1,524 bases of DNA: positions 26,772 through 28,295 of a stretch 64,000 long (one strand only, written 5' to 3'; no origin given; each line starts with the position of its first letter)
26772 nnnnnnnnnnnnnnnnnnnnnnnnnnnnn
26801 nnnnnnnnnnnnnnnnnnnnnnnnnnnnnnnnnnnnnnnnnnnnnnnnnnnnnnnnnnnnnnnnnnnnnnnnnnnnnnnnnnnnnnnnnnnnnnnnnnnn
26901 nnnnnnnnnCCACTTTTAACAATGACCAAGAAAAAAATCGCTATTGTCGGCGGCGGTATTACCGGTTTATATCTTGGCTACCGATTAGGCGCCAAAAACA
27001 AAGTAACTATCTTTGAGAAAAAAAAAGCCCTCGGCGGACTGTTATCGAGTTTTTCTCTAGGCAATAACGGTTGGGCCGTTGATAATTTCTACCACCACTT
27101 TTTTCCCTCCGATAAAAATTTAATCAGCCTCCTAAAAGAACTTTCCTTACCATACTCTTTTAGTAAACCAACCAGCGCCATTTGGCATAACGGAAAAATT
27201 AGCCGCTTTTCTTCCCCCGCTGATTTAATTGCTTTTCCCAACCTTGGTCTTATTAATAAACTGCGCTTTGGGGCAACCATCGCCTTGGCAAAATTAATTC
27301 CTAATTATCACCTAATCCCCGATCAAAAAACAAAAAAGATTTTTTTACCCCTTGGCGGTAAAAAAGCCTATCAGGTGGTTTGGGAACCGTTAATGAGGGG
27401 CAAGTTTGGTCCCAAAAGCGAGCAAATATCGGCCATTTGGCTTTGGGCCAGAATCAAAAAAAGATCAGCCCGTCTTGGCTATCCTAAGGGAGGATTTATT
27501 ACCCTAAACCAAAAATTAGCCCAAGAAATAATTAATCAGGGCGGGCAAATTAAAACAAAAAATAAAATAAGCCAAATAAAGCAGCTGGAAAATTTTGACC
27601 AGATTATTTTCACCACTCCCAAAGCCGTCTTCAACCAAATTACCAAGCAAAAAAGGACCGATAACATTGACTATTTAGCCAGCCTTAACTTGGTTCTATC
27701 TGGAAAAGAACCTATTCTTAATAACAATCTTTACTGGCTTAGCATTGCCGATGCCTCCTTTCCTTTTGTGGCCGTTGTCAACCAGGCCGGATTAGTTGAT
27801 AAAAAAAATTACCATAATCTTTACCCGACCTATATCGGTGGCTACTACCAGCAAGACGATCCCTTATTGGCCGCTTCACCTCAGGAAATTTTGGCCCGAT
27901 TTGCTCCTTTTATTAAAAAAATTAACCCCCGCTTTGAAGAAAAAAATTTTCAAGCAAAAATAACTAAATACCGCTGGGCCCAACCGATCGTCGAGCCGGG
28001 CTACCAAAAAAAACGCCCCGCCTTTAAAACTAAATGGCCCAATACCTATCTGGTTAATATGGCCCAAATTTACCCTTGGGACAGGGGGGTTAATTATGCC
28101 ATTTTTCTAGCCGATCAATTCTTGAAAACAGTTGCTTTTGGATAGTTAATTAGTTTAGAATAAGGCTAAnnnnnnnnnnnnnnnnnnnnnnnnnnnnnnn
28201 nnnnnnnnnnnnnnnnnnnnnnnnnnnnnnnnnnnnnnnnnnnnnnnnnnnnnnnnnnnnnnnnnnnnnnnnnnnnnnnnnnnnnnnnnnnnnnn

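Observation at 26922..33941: Candidate polyprenyl-phospho-pentose (DPA-like) donor pathway: DPPRT + flavoprotein + two paralogous GT-C transferases + GT4 + HAD phosphatase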

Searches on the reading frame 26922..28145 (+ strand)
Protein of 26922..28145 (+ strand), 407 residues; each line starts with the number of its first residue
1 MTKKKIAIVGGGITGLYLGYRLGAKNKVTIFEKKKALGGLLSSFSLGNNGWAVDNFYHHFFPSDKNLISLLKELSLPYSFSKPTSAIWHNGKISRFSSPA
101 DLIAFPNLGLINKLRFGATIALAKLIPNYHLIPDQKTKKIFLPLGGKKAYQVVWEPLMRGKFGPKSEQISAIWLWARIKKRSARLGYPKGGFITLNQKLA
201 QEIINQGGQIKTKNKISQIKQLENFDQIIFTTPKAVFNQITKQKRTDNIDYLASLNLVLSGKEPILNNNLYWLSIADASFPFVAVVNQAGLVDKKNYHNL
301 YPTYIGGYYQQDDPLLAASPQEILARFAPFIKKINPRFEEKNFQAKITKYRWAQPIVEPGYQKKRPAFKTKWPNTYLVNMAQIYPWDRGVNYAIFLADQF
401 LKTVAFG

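Call 3: search_protein_families(library=pfam, proteins=[window:26922-28145:+], max_evalue=0.01)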
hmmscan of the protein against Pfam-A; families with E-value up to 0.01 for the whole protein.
window:26922-28145:+ (407 aa): 3 families
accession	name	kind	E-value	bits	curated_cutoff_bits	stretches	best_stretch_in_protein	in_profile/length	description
PF01593.30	Amino_oxidase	-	1.9e-16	60.9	19.8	1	14-379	2-417/443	Flavin containing amine oxidoreductase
PF13450.12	NAD_binding_8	-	3.5e-11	43.7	21.9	1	8-74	1-68/68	NAD(P)-binding Rossmann-like domain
PF01266.30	DAO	-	4e-06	27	27.9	1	5-38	1-35/353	FAD dependent oxidoreductase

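Call 4: search_protein_families(library=ncbifam, proteins=[window:26922-28145:+], max_evalue=0.01)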
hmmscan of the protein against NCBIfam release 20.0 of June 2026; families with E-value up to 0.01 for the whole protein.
window:26922-28145:+ (407 aa): 24 families
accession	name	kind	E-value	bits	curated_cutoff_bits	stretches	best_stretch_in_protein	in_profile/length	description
NF005560.0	PRK07233.1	equivalog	5.7e-103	345.1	252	1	5-404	2-428/435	hypothetical protein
TIGR03467.1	HpnE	equivalog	6.6e-16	58.6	283.05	1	6-377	1-401/430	hydroxysqualene dehydroxylase HpnE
NF005548.0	PRK07208.1-4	equivalog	2.4e-11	42.9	389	1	2-182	2-179/488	hypothetical protein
NF005547.0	PRK07208.1-3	equivalog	3.4e-10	39.3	380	1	3-230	4-244/465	hypothetical protein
NF005545.0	PRK07208.1-1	equivalog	8.1e-10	37.7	451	1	4-180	8-181/504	hypothetical protein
TIGR00562.1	proto_IX_ox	equivalog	8.8e-09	34.5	97.85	1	3-243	2-243/470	protoporphyrinogen oxidase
NF005546.0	PRK07208.1-2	equivalog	5.3e-08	31.9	418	0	1-73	2-74/527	hypothetical protein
NF008841.0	PRK11883.1-1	equivalog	1.9e-07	30.3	517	1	1-93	1-98/453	protoporphyrinogen oxidase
TIGR02734.1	crtI_fam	subfamily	1.8e-05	23.7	238.1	0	7-54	2-48/504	phytoene desaturase family protein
NF009410.0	PRK12771.1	subfamily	3.4e-05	22.6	516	1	2-41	137-177/566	NAD(P)-binding protein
TIGR02732.1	zeta_caro_desat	equivalog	4.9e-05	22.4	622.15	1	5-73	1-69/474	9,9'-di-cis-zeta-carotene desaturase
TIGR02731.1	phytoene_desat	equivalog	0.00017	20.5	569.4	1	5-99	1-100/453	15-cis-phytoene desaturase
NF008845.0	PRK11883.1-5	equivalog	0.00024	19.5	560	1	2-79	3-85/468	protoporphyrinogen oxidase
NF005549.0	PRK07208.1-5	equivalog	0.00031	19.3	587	0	3-74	4-78/534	hypothetical protein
NF045663.1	diclust_near_Sec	equivalog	0.00075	17.7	530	1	3-44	106-148/759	pyridine nucleotide-disulfide oxidoreductase/dicluster-binding protein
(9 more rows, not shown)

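Call 24: find_homologous_proteins(query=window:26922-28145:+, max_evalue=1e-10)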
Query window:26922-28145:+ (407 aa): 417 proteins with E <= 1e-10 among 7413 candidates; the best 120 are listed.
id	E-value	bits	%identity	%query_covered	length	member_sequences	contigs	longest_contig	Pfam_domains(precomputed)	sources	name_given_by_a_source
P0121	1.7e-273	925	100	100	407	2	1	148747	PF01266.31,PF01593.31,PF13450.13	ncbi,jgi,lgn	ncbi:MAG: FAD-dependent oxidoreductase [Patescibacteria group bacterium]|jgi:protoporphyrinogen oxid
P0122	6.1e-245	831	88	100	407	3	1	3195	PF01266.31,PF01593.31,PF13450.13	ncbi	-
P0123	2.7e-224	762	79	100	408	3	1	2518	PF01266.31,PF01593.31,PF13450.13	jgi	jgi:protoporphyrinogen oxidase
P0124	5.1e-175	600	63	96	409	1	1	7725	PF01266.31,PF01593.31,PF13450.13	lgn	-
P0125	5.6e-173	594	64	100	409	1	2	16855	PF01266.31,PF01593.31,PF13450.13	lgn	-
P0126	7.9e-170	583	63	100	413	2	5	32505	PF01266.31,PF01593.31,PF13450.13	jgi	jgi:protoporphyrinogen oxidase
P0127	9.5e-169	580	64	100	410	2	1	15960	PF01266.31,PF01593.31,PF13450.13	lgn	-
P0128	3.5e-167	574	61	100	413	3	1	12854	PF01266.31,PF01593.31,PF13450.13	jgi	-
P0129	1.2e-164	566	59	96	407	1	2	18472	PF01266.31,PF01593.31,PF13450.13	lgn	-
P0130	4.1e-162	558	62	98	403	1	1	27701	PF01266.31,PF01593.31,PF13450.13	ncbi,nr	ncbi:MAG: FAD-dependent oxidoreductase [Candidatus Shapirobacteria bacterium]|nr:FAD-dependent oxido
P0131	1.3e-159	549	60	99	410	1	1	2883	PF01266.31,PF01593.31,PF13450.13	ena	-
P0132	4.0e-153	528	57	100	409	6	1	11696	PF01266.31,PF01593.31,PF13450.13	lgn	-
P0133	3.6e-151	522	56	100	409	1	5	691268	PF01266.31,PF01593.31,PF13450.13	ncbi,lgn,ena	-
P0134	3.7e-147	508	55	100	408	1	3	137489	PF01593.31,PF13450.13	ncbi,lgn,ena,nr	ncbi:MAG: NAD(P)-binding protein [Candidatus Shapirobacteria bacterium]|nr:NAD(P)-binding protein [C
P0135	9.0e-118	412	47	95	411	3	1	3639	PF01266.31,PF01593.31,PF13450.13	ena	-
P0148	7.0e-94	333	41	98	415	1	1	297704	PF01266.31,PF01593.31,PF13450.13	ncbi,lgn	-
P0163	6.4e-90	320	42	99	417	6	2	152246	PF01266.31,PF01593.31,PF13450.13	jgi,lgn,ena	-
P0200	7.0e-86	307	38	97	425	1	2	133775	PF01266.31,PF01593.31,PF13450.13,PF03486.21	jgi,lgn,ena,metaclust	metaclust:\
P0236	4.5e-82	294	38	98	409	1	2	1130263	PF01266.31,PF01593.31,PF13450.13,PF00890.31,PF00070.34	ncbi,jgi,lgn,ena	ncbi:MAG: FAD-dependent oxidoreductase [Microgenomates group bacterium]|jgi:protoporphyrinogen oxida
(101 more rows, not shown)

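Call 25: search_solved_structures(query=window:26922-28145:+, max_evalue=0.01)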
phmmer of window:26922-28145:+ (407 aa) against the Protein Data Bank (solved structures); distinct sequences matched with E-value up to 0.01: 1.
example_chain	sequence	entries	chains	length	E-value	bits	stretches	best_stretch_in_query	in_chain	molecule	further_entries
1sez_A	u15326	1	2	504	0.0026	19.8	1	3-119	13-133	Protoporphyrinogen oxidase, mitochondrial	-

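Call 27: find_encoding_contigs(protein=P0236, flank=10000, max_places=2)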
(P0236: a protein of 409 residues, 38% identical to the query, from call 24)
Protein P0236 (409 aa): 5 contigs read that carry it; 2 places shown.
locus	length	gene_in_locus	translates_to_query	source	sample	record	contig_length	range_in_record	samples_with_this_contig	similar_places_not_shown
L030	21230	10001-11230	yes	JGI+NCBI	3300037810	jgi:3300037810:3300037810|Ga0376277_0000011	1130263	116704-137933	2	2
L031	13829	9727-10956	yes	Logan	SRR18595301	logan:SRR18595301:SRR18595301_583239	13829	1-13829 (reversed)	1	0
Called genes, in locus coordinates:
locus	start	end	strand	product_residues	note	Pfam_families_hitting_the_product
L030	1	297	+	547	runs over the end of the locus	PF00090:TSP_1, PF19028:TSP1_spondin, PF00090:TSP_1 (weak)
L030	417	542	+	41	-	-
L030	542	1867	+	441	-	PF01476:LysM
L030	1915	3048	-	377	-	PF01041:DegT_DnrJ_EryC1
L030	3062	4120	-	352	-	PF01073:3Beta_HSD, PF01370:Epimerase, PF02719:Polysacc_synt_2, PF04321:RmlD_sub_bind, PF07993:NAD_binding_4, PF13460:NAD_binding_10 (weak), PF16363:GDP_Man_Dehyd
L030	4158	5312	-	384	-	PF04055:Radical_SAM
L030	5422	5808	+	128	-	-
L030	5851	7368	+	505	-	PF13884:Peptidase_S74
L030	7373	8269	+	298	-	-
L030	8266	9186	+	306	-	-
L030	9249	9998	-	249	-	PF01255:Prenyltransf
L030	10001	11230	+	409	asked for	PF00070:Pyr_redox (faint), PF00890:FAD_binding_2 (weak), PF01266:DAO (weak), PF01593:Amino_oxidase, PF13450:NAD_binding_8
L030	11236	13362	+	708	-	PF10060:DUF2298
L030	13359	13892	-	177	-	PF01894:YjbQ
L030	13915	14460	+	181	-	PF04542:Sigma70_r2, PF08281:Sigma70_r4_2, PF04545:Sigma70_r4 (weak)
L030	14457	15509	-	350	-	PF00348:polyprenyl_synt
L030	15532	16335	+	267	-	PF00696:AA_kinase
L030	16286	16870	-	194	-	-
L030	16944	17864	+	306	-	PF02401:LYTB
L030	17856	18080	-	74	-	PF01599:Ribosomal_S27 (faint), PF06902:Fer4_19 (weak), PF13370:Fer4_13, PF13459:Fer4_15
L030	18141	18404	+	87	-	PF01978:TrmB (weak), PF12840:HTH_20, PF01022:HTH_5, PF01047:MarR (weak), PF13412:HTH_24, PF25212:HVO_A0114 (weak), PF08220:HTH_DeoR (weak), PF08279:HTH_11 (weak)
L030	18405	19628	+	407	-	PF00266:Aminotran_5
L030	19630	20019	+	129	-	PF01592:NifU_N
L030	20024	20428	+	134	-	PF02744:GalP_UDP_tr_C (weak), PF01230:HIT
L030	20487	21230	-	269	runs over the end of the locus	PF01323:DSBA (faint), PF13462:Thioredoxin_4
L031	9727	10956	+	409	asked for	PF00070:Pyr_redox (faint), PF00890:FAD_binding_2 (weak), PF01266:DAO (weak), PF01593:Amino_oxidase, PF13450:NAD_binding_8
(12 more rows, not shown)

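Call 47: predict_structure(alignment_id=A1)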
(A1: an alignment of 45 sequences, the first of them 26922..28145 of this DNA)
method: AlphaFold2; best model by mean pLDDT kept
length: 407 residues; sequences in the alignment: 45
mean_pLDDT: 93.4   pTM: 0.92
mean pLDDT of the five models: 93.4, 93.2, 93.1, 92.4, 92.1
residues with pLDDT >= 90: 358; 70-90: 41; 50-70: 8; < 50: 0
segments of 3 or more residues with pLDDT < 50: none
pLDDT, mean of each block of 10 residues (from residue 1): 91 98 97 94 82 93 97 98 93 91 92 95 95 96 95 91 92 95 94 97 98 97 97 93 80 95 88 92 93 91 95 95 97 96 94 93 93 94 89 97 83
secondary structure, 60 per line:
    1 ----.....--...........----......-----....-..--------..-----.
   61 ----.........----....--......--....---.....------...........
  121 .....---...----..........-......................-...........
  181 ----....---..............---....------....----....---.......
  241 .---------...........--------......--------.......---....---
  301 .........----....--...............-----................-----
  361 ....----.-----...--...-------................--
elements in order: E5-9 H13-22 E27-32 H65-73 E78-81 E84-89 E92-95 H99-103 H110-125 H137-145 H147-168 H171-180 E185-188 H192-205 E209-212 H219-222 E227-230 H234-241 E251-261 E270-275 E284-287 H294-297 E301-309 H314-317 H320-334 E343-355 H361-364 E375-377 H390-405

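Call 50: fold_search(model_id=the predicted structure, library=pdb)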
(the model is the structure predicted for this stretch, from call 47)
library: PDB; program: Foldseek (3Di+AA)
matches with E <= 10: 1860; with E <= 0.001: 850
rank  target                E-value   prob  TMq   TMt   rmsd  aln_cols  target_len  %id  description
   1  3lov                  2.7e-22  1.00  0.76  0.69   5.6       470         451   16  Crystal structure of Putative protoporphyrinogen oxidase (YP_001813199.1) from Exiguobacterium sp. 255-15 at 2.06 A reso (released 2010-02-23)
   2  9a78_B                1.5e-21  1.00  0.76  0.67   5.3       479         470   15  Integrative model of SYFB-CGOX by crosslinking MS and deep learning (released 2024-09-18)
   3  5mog_A                2.7e-21  1.00  0.81  0.72   4.3       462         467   14  Oryza sativa phytoene desaturase inhibited by norflurazon (released 2017-07-12)
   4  5mog_E                3.7e-21  1.00  0.82  0.72   4.4       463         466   14  Oryza sativa phytoene desaturase inhibited by norflurazon (released 2017-07-12)
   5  3i6d_A                4.4e-21  1.00  0.75  0.74   4.5       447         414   16  Crystal structure of PPO from bacillus subtilis with AF (released 2009-12-08)
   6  3i6d_B                6.3e-21  1.00  0.76  0.74   4.6       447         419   15  Crystal structure of PPO from bacillus subtilis with AF (released 2009-12-08)
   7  2ive_B                7.1e-21  1.00  0.77  0.70   4.7       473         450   15  Structure of protoporphyrinogen oxidase from Myxococcus xanthus (released 2006-10-17)
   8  2ivd_B                9.0e-21  1.00  0.77  0.71   4.9       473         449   15  Structure of protoporphyrinogen oxidase from Myxococcus xanthus with acifluorfen (released 2006-10-17)
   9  5mog_C                1.1e-20  1.00  0.82  0.72   4.4       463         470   14  Oryza sativa phytoene desaturase inhibited by norflurazon (released 2017-07-12)
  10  2ivd_A                1.4e-20  1.00  0.78  0.71   4.8       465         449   16  Structure of protoporphyrinogen oxidase from Myxococcus xanthus with acifluorfen (released 2006-10-17)
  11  5mog_B                1.7e-20  1.00  0.81  0.71   4.3       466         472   14  Oryza sativa phytoene desaturase inhibited by norflurazon (released 2017-07-12)
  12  2ive_A                1.7e-20  1.00  0.76  0.69   4.8       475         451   16  Structure of protoporphyrinogen oxidase from Myxococcus xanthus (released 2006-10-17)
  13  3ka7                  1.9e-20  1.00  0.74  0.72   4.7       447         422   16  Crystal Structure of an oxidoreductase from Methanosarcina mazei. Northeast Structural Genomics Consortium target id MaR (released 2009-11-17)
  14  1sez_A                9.1e-20  1.00  0.73  0.65   6.9       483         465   16  Crystal Structure of Protoporphyrinogen IX Oxidase (released 2004-04-13)
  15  7eme_A                3.5e-19  1.00  0.72  0.71   5.2       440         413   13  Putative Leptospira interrogans recombinant L-amino acid oxidase (released 2021-08-18)
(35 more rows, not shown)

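Call 54: search_dna_similar(query=window:26922-28145:+, collection=plasmids, mode=protein, max_evalue=1e-8, max_rows=25)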
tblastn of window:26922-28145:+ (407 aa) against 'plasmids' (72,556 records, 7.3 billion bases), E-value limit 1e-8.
Records with a match: 8; places in all: 8; records where one place covers at least 80% of the query: 8.
Best place of each record, by identity: <60% 8.
By first word of the organism name: Rhizobium 4; Embleya 1; Burkholderia 1; Agrobacterium 1; Rhodobacteraceae 1.
By predicted mobility (MOB-suite, as given by PLSDB): non-mobilizable 6; mobilizable 1; conjugative 1.
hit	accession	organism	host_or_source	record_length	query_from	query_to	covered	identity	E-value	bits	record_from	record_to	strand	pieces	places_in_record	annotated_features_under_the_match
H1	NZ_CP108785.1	Embleya sp. NBC_00888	-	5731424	5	394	96%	26.0%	4e-45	174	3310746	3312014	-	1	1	none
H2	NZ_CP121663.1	Rhizobium sp. CB3090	Gliricidia sp.,cell culture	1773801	5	394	96%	24.2%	2e-25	116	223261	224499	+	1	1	record has no annotation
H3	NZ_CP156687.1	Burkholderia stagnalis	Bacterial cells,soils collected in ...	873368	3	404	99%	22.9%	6e-27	120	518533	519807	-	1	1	NAD(P)/FAD-dependent oxidoreductase | GtrA family protein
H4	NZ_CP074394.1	Agrobacterium salinitolerans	Cotton,tiaaue sample,root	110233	52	394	84%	24.6%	7e-25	114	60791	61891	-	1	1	NAD(P)/FAD-dependent oxidoreductase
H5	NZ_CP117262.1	Rhizobium tumorigenes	Rubus sp.,pure bacterial culture,Aerial ...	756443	52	394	84%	24.0%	8e-24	111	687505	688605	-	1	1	NAD(P)/FAD-dependent oxidoreductase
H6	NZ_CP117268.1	Rhizobium rhododendri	Rhododendron sp.,pure bacterial ...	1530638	52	394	84%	23.3%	3e-23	109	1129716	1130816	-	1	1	record has no annotation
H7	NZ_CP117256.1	Rhizobium tumorigenes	Rubus sp.,pure bacterial culture,Aerial ...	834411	52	394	84%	23.0%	4e-24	112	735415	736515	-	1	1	NAD(P)/FAD-dependent oxidoreductase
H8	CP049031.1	Rhodobacteraceae bacterium SC52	Apostichopus japonicus,pure ...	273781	52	400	86%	22.6%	4e-25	115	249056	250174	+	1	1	NAD(P)/FAD-dependent oxidoreductase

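Call 56: get_annotated_region(hit=H3, flank=9000)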
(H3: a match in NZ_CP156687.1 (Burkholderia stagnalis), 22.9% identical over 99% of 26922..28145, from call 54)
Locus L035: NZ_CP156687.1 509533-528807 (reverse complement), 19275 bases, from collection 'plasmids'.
description: Burkholderia stagnalis strain YJ-2 plasmid plas2, complete sequence
organism: Burkholderia stagnalis (NCBI taxid 1503054)
taxonomy: Bacteria; Pseudomonadota; Betaproteobacteria; Burkholderiales; Burkholderiaceae; Burkholderia; Burkholderia stagnalis
host: -; source: Bacterial cells,soils collected in Guangdong Province, China; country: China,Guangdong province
typing (MOB-suite, as given by PLSDB): non-mobilizable
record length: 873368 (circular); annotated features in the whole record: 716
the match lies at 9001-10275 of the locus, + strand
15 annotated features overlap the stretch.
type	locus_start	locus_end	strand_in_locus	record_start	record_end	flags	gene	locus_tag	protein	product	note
CDS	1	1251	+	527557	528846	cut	-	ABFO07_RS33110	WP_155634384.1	nucleotide disphospho-sugar-binding domain-containing protein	-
CDS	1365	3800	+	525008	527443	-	-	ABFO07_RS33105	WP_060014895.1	hypothetical protein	-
CDS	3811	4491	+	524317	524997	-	-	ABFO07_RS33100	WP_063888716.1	class I SAM-dependent methyltransferase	-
CDS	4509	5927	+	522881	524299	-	-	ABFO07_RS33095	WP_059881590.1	UbiA family prenyltransferase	-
CDS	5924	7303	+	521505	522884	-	-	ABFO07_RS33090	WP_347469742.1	FAD-binding oxidoreductase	-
CDS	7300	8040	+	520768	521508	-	-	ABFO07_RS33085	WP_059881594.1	SDR family oxidoreductase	-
CDS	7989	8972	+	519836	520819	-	-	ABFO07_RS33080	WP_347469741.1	SDR family oxidoreductase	-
CDS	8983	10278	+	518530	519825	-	-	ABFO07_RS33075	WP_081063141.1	NAD(P)/FAD-dependent oxidoreductase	-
CDS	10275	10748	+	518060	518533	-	-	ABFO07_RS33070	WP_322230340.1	GtrA family protein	GO:0000271 - polysaccharide biosynthetic process [Evidence IEA]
CDS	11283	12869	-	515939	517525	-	-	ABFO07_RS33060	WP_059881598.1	glycosyl hydrolase family 18 protein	GO:0005975 - carbohydrate metabolic process [Evidence IEA]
CDS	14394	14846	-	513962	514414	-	fabZ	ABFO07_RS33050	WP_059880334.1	3-hydroxyacyl-ACP dehydratase FabZ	-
CDS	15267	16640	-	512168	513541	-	-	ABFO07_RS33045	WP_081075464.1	ATP-binding protein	-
CDS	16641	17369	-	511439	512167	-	-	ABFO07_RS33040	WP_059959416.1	response regulator transcription factor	GO:0000160 - phosphorelay signal transduction system [Evidence IEA]; GO:0006355 - regulation of DNA-templated ...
CDS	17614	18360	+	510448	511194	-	-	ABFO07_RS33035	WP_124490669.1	MipA/OmpV family protein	-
CDS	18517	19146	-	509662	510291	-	-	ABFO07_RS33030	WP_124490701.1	TetR/AcrR family transcriptional regulator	-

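Call 57: get_annotated_region(hit=H4, flank=9000)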
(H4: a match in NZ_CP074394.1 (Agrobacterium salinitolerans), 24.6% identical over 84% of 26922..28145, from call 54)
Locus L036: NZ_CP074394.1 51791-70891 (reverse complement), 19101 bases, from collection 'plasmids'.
description: Agrobacterium salinitolerans strain DG3-1 plasmid pDG3-1a, complete sequence
organism: Agrobacterium salinitolerans (NCBI taxid 1183413)
taxonomy: Bacteria; Pseudomonadota; Alphaproteobacteria; Hyphomicrobiales; Rhizobiaceae; Agrobacterium; Agrobacterium salinitolerans
host: -; source: Cotton,tiaaue sample,root; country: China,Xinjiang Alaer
typing (MOB-suite, as given by PLSDB): conjugative; relaxase MOBP; mating-pair formation MPF_T
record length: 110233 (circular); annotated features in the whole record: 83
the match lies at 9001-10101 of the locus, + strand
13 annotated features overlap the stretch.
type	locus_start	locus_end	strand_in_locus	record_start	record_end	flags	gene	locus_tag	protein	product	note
CDS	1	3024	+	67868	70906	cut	-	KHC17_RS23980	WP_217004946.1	glycosyltransferase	-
CDS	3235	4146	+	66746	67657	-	-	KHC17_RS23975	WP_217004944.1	class I SAM-dependent methyltransferase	-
CDS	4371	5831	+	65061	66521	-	-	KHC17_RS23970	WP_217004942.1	UbiA family prenyltransferase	-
CDS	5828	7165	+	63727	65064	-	-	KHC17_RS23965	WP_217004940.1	FAD-binding oxidoreductase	-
CDS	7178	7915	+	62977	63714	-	-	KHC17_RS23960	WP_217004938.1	SDR family NAD(P)-dependent oxidoreductase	-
CDS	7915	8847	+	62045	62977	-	-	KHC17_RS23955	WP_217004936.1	NAD-dependent epimerase/dehydratase family protein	-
CDS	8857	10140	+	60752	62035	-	-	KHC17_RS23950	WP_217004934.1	NAD(P)/FAD-dependent oxidoreductase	-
CDS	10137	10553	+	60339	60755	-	-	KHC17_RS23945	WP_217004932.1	GtrA family protein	-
CDS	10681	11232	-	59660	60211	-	-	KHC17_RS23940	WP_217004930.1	hypothetical protein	-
CDS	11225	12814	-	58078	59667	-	-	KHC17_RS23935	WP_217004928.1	hypothetical protein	-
CDS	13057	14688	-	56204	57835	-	-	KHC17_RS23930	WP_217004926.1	hypothetical protein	-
CDS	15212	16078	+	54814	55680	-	-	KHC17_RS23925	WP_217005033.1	IS3 family transposase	-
CDS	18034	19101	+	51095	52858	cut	-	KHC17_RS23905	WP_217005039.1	ABC transporter ATP-binding protein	-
